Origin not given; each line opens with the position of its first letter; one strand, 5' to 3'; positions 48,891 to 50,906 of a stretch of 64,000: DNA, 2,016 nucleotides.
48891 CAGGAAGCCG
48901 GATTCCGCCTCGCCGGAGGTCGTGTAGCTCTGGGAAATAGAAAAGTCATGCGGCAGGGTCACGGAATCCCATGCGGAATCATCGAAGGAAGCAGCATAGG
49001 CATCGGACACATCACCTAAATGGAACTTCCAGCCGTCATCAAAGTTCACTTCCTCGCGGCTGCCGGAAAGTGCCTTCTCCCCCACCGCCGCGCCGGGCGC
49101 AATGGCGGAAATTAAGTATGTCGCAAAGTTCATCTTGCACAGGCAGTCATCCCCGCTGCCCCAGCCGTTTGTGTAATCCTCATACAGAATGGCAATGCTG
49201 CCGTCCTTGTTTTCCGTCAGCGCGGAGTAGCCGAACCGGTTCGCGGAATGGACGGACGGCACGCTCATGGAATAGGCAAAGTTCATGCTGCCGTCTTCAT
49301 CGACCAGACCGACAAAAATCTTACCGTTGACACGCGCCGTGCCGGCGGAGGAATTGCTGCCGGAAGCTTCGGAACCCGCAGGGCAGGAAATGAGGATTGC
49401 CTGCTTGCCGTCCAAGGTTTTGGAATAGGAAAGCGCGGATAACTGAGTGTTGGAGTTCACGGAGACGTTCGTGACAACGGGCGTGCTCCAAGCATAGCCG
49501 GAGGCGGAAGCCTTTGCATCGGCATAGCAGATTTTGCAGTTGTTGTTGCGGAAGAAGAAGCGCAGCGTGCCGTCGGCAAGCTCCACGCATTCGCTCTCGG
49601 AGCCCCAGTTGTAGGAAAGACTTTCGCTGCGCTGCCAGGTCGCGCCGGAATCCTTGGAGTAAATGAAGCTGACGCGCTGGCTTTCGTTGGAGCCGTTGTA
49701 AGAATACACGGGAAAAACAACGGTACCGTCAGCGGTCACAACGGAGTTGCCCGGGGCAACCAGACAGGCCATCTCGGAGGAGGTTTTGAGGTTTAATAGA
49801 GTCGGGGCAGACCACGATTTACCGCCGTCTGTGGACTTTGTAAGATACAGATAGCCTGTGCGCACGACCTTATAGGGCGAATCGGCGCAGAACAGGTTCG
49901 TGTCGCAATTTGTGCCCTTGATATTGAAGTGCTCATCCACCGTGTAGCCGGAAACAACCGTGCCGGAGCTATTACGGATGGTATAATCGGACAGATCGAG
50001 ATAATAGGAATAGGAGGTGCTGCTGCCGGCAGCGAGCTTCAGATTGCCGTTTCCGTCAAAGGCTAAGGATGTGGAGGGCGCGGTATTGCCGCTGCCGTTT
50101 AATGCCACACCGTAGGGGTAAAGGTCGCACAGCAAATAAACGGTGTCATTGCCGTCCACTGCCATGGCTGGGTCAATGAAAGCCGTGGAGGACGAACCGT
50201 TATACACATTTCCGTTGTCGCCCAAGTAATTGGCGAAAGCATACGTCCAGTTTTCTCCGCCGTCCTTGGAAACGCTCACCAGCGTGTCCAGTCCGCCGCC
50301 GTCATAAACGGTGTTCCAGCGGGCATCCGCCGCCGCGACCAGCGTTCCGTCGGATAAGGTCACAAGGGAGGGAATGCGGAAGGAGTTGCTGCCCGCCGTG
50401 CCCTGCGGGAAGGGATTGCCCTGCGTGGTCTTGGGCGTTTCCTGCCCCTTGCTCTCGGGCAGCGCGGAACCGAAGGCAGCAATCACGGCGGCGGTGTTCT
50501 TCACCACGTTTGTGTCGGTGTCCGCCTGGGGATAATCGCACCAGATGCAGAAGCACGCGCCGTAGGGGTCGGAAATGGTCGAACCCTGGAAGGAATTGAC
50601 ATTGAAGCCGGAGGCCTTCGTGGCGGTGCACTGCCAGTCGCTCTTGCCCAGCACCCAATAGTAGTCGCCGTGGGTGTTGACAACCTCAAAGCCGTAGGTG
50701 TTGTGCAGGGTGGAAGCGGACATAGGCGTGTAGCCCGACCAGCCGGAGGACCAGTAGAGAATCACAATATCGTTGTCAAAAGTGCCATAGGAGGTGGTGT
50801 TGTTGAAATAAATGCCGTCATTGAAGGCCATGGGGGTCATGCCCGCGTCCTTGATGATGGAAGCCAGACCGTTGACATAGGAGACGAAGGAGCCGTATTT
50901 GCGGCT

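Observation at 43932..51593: One polypeptide carrying sialidase, beta-galactosidase and beta-N-acetylhexosaminidase catalytic domains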

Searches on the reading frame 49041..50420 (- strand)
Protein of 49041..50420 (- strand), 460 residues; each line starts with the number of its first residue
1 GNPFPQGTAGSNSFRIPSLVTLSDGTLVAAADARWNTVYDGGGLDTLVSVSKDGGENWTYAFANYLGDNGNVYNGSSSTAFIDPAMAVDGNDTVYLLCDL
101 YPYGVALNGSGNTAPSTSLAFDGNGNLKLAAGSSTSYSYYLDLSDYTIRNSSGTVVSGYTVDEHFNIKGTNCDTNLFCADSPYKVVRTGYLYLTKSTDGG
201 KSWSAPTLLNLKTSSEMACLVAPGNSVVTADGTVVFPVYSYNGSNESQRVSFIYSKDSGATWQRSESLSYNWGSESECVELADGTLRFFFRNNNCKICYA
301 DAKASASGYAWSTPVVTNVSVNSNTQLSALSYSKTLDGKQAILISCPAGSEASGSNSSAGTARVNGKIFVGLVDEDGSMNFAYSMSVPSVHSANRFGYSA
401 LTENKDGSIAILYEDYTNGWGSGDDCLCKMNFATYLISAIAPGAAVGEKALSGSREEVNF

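Call 9: search_solved_structures(query=window:49041-50420:-, show_alignments=2, max_evalue=0.001)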
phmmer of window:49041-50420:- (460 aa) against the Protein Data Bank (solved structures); distinct sequences matched with E-value up to 0.001: 73 (the best 60 are shown).
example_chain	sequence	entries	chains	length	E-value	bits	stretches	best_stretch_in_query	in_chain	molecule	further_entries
4yw1_A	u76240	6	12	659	8.5e-45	156.8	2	168-423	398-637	Neuraminidase C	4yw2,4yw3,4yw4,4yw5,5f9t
4yz1_A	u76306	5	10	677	1e-44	156.5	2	168-423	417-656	Putative neuraminidase | Sialidase NanC | Neuraminidase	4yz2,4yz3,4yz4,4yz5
4x6k_A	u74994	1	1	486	6.4e-39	137.4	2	170-422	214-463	Anhydrosialidase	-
4x47_A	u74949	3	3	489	6.4e-39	137.4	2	170-422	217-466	Anhydrosialidase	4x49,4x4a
1sli_A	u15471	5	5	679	1.4e-37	132.9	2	172-439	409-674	INTRAMOLECULAR TRANS-SIALIDASE | SIALIDASE L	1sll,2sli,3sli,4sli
4xyx_A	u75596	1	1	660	9.6e-36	126.9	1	9-423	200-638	Sialidase B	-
4xe9_A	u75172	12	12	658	1.1e-35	126.7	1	9-423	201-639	Sialidase B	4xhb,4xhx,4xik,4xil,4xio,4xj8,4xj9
4xog_A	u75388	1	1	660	1.1e-35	126.7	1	9-423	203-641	Sialidase B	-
2jkb_A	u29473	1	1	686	1.2e-35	126.6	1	9-423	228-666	SIALIDASE B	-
2vw0_A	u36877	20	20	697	1.2e-35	126.6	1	9-423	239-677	SIALIDASE B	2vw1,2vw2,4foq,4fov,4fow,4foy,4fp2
4xma_A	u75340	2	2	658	1.4e-35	126.4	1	9-423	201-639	Sialidase B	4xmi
8u2a_A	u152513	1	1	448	6.6e-28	101.1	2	4-271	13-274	Exo-alpha-sialidase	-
8u5o_A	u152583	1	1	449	6.7e-28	101.1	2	4-271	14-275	Exo-alpha-sialidase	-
2bf6_A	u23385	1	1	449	6.8e-28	101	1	4-415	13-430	EXO-ALPHA-SIALIDASE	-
2vk5_A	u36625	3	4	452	6.8e-28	101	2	4-271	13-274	EXO-ALPHA-SIALIDASE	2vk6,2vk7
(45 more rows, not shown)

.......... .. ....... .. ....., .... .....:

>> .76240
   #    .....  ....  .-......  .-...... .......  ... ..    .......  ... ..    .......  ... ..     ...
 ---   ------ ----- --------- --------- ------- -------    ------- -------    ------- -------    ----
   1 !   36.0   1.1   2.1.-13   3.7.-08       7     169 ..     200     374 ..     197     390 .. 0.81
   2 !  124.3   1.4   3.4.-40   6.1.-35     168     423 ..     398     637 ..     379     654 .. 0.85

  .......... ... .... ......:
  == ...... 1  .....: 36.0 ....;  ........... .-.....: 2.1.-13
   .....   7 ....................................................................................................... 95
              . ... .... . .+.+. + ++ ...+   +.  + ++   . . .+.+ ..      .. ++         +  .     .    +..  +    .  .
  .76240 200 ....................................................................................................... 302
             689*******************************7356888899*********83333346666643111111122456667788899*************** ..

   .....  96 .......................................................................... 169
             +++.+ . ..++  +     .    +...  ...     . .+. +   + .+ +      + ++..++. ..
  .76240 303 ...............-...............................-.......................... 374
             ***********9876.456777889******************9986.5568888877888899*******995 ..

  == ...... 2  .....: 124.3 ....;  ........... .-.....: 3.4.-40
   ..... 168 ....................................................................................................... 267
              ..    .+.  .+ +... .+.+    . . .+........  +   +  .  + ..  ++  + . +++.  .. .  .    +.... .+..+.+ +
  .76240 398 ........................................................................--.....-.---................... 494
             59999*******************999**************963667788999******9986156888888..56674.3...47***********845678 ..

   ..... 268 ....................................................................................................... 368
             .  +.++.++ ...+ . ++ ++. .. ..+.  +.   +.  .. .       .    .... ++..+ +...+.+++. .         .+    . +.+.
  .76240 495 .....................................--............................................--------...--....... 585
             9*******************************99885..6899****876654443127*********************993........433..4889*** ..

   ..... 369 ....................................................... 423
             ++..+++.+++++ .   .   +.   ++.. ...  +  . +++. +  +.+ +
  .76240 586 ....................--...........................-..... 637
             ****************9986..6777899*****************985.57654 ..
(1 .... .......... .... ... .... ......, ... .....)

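Call 25: search_solved_structures(query=window:49041-50420:-, show_alignments=5, max_evalue=1e-36)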
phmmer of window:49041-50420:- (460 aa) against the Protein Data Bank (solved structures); distinct sequences matched with E-value up to 1e-36: 5.
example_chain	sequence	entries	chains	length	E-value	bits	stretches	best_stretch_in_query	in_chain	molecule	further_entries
4yw1_A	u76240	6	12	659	8.5e-45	156.8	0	168-423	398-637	Neuraminidase C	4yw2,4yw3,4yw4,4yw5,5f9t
4yz1_A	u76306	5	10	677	1e-44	156.5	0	168-423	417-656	Putative neuraminidase | Sialidase NanC | Neuraminidase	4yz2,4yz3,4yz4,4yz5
4x6k_A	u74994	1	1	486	6.4e-39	137.4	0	170-422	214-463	Anhydrosialidase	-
4x47_A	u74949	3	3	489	6.4e-39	137.4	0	170-422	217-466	Anhydrosialidase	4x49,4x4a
1sli_A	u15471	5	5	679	1.4e-37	132.9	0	172-439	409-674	INTRAMOLECULAR TRANS-SIALIDASE | SIALIDASE L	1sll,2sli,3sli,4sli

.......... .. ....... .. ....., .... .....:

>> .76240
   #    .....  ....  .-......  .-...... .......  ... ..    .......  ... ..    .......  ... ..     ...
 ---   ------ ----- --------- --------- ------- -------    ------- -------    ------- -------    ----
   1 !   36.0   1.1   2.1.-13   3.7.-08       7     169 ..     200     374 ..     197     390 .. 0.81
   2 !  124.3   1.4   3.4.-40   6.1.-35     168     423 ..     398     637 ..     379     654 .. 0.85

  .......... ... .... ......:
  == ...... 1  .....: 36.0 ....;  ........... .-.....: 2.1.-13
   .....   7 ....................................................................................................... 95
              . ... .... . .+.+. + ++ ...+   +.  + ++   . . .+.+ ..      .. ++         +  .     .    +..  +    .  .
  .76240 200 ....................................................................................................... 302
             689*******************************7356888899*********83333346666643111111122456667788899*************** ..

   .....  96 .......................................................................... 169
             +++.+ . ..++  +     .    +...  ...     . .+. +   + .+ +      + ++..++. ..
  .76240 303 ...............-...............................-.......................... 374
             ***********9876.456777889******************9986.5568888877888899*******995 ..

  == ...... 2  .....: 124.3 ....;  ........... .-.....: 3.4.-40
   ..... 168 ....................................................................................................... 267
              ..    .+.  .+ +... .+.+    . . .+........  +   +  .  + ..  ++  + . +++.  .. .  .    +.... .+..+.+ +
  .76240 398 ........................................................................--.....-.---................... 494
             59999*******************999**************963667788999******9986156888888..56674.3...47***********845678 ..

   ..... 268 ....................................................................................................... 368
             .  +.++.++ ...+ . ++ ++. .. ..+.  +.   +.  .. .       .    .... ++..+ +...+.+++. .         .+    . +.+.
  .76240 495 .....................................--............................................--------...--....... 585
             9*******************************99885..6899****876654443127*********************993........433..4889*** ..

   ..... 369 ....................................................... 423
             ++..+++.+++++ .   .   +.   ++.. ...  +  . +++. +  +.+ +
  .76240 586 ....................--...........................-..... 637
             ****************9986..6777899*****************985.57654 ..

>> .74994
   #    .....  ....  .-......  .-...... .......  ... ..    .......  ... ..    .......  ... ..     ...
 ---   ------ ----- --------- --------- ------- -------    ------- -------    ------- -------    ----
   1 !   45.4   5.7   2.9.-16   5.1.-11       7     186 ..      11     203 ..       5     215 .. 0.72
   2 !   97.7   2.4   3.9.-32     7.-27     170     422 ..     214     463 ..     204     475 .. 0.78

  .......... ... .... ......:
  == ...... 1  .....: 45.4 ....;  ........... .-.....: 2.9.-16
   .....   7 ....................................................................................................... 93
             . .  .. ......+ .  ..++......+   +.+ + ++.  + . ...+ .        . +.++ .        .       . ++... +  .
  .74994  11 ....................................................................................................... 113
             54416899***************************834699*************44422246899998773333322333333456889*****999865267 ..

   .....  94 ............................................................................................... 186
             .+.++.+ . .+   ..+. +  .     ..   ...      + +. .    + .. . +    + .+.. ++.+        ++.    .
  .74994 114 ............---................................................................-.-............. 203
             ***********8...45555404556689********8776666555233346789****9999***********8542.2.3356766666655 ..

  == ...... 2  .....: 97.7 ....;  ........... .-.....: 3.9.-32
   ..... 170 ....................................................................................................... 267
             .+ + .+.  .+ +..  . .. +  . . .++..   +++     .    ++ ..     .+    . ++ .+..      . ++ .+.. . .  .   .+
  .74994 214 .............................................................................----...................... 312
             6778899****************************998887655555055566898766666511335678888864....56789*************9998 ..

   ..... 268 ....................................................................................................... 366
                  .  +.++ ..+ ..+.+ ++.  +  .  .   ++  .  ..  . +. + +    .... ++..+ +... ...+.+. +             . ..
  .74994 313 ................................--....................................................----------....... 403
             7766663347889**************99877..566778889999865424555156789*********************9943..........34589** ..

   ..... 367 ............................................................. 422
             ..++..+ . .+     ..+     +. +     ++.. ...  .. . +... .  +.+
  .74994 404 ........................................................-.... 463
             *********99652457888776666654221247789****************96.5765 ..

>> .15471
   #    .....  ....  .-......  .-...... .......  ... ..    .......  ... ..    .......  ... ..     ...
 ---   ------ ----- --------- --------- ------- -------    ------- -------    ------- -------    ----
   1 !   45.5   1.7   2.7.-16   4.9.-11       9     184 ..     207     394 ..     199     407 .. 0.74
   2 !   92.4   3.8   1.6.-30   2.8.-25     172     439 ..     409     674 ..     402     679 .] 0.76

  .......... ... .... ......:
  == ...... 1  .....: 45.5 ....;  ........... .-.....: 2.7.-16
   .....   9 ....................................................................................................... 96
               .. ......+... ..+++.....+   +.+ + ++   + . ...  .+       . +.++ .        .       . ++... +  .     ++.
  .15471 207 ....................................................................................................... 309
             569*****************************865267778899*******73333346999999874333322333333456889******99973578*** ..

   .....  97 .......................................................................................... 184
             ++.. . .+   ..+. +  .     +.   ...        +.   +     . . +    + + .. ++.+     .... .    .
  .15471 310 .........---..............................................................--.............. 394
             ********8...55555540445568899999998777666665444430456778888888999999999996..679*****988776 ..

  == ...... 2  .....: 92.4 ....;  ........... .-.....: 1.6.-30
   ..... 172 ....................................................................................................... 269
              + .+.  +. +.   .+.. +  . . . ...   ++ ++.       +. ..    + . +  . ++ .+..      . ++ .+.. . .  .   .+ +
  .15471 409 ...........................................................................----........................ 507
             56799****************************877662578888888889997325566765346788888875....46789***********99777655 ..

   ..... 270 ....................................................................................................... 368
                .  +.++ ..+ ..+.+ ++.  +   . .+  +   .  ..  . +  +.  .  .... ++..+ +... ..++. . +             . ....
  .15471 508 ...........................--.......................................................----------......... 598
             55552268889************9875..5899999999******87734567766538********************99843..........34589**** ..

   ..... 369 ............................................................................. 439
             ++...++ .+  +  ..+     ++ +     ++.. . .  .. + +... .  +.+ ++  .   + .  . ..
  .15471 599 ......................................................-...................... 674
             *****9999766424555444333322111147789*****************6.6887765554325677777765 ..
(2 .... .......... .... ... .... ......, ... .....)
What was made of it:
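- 49089..50411 (-): GH33 six-bladed sialidase domain with an inserted domain, residues 395-835. Catalytic residues: R406, D423, E666, R682, R754, Y789. Three Asp-boxes. G664 sits at the intramolecular-trans-sialidase (IT) Thr position, S714 at the stacking-Tyr position, and W811 is retained. PDB NanC 8.5e-45, RgNanH 6e-39, NanB 1e-35, NanA 5e-24 (calls 9, 25).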

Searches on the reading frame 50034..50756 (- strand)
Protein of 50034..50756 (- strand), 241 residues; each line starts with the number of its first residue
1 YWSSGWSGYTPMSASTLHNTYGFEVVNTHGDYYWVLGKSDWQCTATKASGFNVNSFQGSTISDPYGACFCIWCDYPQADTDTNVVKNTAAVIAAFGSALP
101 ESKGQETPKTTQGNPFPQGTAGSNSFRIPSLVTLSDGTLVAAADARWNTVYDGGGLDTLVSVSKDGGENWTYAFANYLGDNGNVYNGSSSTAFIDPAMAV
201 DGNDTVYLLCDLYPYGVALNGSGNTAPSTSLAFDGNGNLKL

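Call 59: find_related_loci(query=A3, collection=metagenome_contigs, flank=6000)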
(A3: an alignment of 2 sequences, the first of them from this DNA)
Query A3 (241 aa) in metagenome_contigs; peptide patterns used: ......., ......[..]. (x = any residue, [..] = any of these).
249 stretches matched a pattern; 130 encode a relative of the query (tblastn E <= 1e-3); the best 80 are kept; 80 distinct loci.
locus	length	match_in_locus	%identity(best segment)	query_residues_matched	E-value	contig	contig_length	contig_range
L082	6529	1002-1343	70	1-114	1e-48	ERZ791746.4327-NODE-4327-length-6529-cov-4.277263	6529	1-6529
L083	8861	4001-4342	67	1-114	2e-47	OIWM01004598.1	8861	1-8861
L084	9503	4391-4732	67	1-114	2e-46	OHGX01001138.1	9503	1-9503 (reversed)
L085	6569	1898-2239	66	1-114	1e-46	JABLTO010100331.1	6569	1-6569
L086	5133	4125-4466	67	1-114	1e-46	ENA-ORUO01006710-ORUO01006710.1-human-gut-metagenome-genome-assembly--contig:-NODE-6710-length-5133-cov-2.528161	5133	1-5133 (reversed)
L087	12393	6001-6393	58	1-135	4e-46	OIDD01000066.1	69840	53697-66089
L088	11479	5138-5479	66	1-114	5e-46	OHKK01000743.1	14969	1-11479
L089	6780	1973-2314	66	1-114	6e-46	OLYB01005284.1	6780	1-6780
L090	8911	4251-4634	57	1-135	1e-45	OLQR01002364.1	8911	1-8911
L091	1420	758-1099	66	1-114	1e-46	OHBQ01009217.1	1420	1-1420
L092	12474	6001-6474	51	1-156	4e-45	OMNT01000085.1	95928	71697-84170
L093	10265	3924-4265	65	1-114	3e-45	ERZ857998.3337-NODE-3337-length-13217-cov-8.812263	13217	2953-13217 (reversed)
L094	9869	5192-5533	64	1-114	1e-44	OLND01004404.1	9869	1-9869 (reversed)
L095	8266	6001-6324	66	1-109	2e-44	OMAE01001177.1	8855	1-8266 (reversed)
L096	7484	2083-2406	66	1-109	4e-44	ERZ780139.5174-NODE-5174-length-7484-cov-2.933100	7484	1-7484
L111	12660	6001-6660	38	1-238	3e-41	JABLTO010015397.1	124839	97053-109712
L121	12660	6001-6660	40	1-188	2e-39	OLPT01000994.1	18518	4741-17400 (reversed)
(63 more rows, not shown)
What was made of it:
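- Tried and rejected: A junction-specific metagenome scan (call 59).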

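Call 63: search_protein_families(library=pfam, proteins=[L111:5173-10137:+, L121:4945-9951:+, L092:4891-10485:+], max_evalue=0.001)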
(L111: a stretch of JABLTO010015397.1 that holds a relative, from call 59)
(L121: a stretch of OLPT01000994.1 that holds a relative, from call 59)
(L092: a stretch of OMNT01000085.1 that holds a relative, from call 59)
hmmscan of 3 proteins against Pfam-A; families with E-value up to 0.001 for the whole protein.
L111:5173-10137:+ (1655 aa): 1 family
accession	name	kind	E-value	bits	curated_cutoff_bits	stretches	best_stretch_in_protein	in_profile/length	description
PF00728.28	Glyco_hydro_20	-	2.7e-25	89.9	22.3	1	41-309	6-266/348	Glycosyl hydrolase family 20, catalytic domain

L121:4945-9951:+ (1669 aa): 1 family
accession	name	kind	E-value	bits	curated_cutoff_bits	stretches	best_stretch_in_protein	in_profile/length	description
PF00728.28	Glyco_hydro_20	-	3e-23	83.2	22.3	1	118-392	7-274/348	Glycosyl hydrolase family 20, catalytic domain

L092:4891-10485:+ (1865 aa): 6 families
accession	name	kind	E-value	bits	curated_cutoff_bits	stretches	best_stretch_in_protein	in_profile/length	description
PF00728.28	Glyco_hydro_20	-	5.6e-19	69.1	22.3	1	136-374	7-241/348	Glycosyl hydrolase family 20, catalytic domain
PF00754.31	F5_F8_type_C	-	3.3e-17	63.3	28.2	1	636-756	3-127/127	F5/8 type C domain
PF00041.27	fn3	-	3.5e-12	46.8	25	1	1689-1756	7-75/84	Fibronectin type III domain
PF22633.2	F5_F8_type_C_2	-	1.1e-10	42.4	27.8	1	651-741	1-91/91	NedA-like, galactose-binding domain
PF21910.2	GH85_C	-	4.8e-06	27.4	27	1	1698-1738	19-60/95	GH85 endohexosaminidases, C-terminal domain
PF23524.2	MGAT4A_C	-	0.00064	20.5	42.9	0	636-754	2-128/129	MGAT4 C-terminal domain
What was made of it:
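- Tried and rejected: Its three longest matches (L111, L121, L092) proved to be GH20-only (call 63).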
